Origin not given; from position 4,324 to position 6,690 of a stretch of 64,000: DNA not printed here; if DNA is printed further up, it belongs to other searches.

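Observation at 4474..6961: SF2 helicase with an unassigned 240-aa N-terminal domain, translationally coupled to a PPC/DUF296 DNA-binding protein: candidate two-gene nucleic-acid surveillance/defence pair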

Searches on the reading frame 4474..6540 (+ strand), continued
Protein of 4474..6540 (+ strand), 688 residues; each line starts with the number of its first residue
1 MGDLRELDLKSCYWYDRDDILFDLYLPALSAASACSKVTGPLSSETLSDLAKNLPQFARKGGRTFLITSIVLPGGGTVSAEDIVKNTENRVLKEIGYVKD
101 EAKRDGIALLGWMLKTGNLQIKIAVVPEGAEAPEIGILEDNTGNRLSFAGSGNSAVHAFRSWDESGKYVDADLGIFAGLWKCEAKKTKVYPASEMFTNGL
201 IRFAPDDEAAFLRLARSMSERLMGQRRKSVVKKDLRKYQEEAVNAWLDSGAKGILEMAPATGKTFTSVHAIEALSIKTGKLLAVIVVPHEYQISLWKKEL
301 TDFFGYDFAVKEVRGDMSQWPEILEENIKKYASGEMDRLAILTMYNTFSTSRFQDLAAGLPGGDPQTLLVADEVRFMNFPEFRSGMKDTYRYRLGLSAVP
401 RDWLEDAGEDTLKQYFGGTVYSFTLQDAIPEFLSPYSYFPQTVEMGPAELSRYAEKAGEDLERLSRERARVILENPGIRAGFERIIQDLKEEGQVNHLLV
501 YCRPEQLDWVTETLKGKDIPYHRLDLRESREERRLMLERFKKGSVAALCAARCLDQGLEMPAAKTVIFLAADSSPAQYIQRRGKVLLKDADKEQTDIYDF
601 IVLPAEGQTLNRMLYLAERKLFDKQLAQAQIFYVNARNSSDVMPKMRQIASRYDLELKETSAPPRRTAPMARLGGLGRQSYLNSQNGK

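Call 20: find_encoding_contigs(protein=P0046, flank=10000, max_places=3)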
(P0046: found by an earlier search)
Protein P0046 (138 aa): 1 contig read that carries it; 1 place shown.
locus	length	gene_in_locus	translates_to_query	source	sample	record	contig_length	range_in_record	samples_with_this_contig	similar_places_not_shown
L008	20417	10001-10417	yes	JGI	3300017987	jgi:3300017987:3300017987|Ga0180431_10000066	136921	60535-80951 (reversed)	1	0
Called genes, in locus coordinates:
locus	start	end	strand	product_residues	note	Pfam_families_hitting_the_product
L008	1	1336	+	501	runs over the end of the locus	PF23545:Zn_ribbon_HMPTM, PF04055:Radical_SAM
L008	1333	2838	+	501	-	PF02511:Thy1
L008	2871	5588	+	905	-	PF00690:Cation_ATPase_N, PF00122:E1-E2_ATPase, PF13246:Cation_ATPase, PF00702:Hydrolase, PF00689:Cation_ATPase_C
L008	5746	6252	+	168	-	PF04542:Sigma70_r2, PF07638:Sigma70_ECF (weak), PF08281:Sigma70_r4_2, PF04545:Sigma70_r4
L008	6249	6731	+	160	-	PF13490:zf-HC2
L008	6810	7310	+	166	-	PF13801:Metal_resist, PF05285:SDA1_dom (weak), PF07813:LTXXQ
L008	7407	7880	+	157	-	-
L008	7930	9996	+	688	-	PF04851:ResIII, PF00271:Helicase_C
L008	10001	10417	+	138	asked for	PF03479:PCC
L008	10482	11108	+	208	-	-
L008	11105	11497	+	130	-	-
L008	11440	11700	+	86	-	PF13424:TPR_12, PF13374:TPR_10 (weak)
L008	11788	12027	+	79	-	-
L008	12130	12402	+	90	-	-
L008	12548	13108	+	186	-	-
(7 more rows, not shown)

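Call 33: search_protein_families(library=padloc, alignment_id=A1, max_evalue=0.00001)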
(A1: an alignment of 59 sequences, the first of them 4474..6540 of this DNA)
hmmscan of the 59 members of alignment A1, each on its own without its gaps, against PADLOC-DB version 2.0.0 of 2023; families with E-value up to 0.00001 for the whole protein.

A. member 1, window:4474-6540:+ (688 aa): 7 families
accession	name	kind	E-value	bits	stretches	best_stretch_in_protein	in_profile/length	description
PDLC02707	PbeA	-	5.7e-135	449.5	1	4-642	2-668/672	PbeA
PDLC02704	PbeA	-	1.1e-115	385.7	1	4-642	1-681/682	PbeA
PDLC02706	PbeA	-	2.3e-64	216.2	2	232-457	267-492/722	PbeA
PDLC02703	PbeA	-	3.6e-47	159.3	1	4-608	1-621/626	PbeA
PDLC02705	PbeA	-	1.8e-35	120.3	2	152-628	176-663/691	PbeA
PDLC03597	REase_MTase_IIG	-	1.1e-10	37.8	0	228-302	161-236/1646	Type IIG restriction enzyme-methyltransferase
PDLC03051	REase_MTase_I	-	3.7e-08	29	0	230-288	171-235/1591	Type I restriction enzyme-methyltransferase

B. families by the number of members that match (of 59 scanned): 26 families (the first 25 are shown)
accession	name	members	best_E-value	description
PDLC04856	PDC-S05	2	4.3e-57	-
PDLC04869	PDC-S05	2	4.3e-55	-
PDLC04849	PDC-S05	2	1.4e-38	-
PDLC02707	PbeA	1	5.7e-135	PbeA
PDLC02704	PbeA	1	1.1e-115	PbeA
PDLC02706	PbeA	1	2.3e-64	PbeA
PDLC02703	PbeA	1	3.6e-47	PbeA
PDLC02705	PbeA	1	1.8e-35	PbeA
PDLC02919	HEAT-ARM_XIII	1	1.7e-16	-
PDLC01720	Csa3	1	5.4e-15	Csa3_1_CAS-I-II-III-IV-V-VI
PDLC04134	mad2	1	5.8e-15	mads_2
PDLC02903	pVip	1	3.1e-14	Viperins not associated with kinases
PDLC01438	Csa3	1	2.6e-13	"CAS-I,CAS-II,CAS-III,CAS-IV,CAS-V,CAS-VI; associated_signaling"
PDLC01150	HEAT_CxxC_PDDEXK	1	2e-11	HEAT_CxxC_PD-DEXK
PDLC00758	Effector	1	2.1e-11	Phospholipase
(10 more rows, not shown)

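Call 34: find_related_loci(query=A2, collection=metagenome_contigs, flank=6000)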
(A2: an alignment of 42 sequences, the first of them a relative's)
Query A2 (688 aa) in metagenome_contigs; peptide patterns used: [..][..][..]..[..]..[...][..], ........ (x = any residue, [..] = any of these).
600 stretches matched a pattern (row limit reached: there are more); 141 encode a relative of the query (tblastn E <= 1e-3); the best 80 are kept; 80 distinct loci.
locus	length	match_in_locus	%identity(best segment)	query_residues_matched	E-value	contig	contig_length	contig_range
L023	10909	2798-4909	28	3-649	8e-85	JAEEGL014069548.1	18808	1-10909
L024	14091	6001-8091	29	3-643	3e-79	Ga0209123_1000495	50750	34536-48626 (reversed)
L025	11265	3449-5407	29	3-604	2e-75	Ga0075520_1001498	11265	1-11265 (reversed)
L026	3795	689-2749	29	4-655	3e-74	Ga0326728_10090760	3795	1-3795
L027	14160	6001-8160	28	4-656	5e-73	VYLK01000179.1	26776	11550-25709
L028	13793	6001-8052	28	4-655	3e-71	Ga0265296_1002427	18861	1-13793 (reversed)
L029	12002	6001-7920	28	4-604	3e-70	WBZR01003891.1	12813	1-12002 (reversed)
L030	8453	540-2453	27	4-609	3e-70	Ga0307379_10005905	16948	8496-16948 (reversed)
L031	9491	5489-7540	26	2-655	7e-69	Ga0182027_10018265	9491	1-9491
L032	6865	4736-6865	29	4-649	1e-68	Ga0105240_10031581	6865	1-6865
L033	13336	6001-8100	28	4-653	1e-66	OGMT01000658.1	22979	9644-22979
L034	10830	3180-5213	28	19-659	5e-66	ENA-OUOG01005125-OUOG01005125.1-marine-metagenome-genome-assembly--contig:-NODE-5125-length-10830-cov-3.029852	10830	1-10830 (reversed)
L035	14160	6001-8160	28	6-656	5e-65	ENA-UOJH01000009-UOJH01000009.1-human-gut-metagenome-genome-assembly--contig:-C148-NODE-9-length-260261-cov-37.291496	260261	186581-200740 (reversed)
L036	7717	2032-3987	27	6-611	2e-64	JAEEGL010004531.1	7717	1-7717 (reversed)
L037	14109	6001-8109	28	4-653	3e-63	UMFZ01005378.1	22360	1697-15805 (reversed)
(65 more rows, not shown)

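Call 41: search_protein_representatives(protein=window:4474-6540:+)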
Query: 688 residues. Proteins with E-value up to 0.001 (for the whole library): 4616; up to 1e-10: 2428; up to 1e-30: 1087. The best 150 are listed.
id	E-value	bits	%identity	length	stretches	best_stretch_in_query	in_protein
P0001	0.0e+00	1555.1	100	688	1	1-688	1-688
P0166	6.1e-161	553.4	41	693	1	2-655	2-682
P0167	1.2e-100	354.2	36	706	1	3-655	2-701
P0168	2.1e-89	317.0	32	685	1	4-648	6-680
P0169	1.1e-88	314.6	35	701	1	4-653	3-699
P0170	6.7e-88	312.0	33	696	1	4-643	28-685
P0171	1.0e-87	311.4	36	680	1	3-640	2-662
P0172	1.2e-87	311.2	33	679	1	3-621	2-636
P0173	1.5e-87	310.9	35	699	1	4-653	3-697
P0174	3.4e-87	309.7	31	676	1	4-653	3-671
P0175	1.3e-86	307.8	33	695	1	5-655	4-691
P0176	3.7e-84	299.7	33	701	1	4-653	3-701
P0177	1.2e-83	298.0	31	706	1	2-661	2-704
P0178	1.3e-83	297.9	32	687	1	5-655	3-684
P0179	2.1e-82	293.9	33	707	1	11-654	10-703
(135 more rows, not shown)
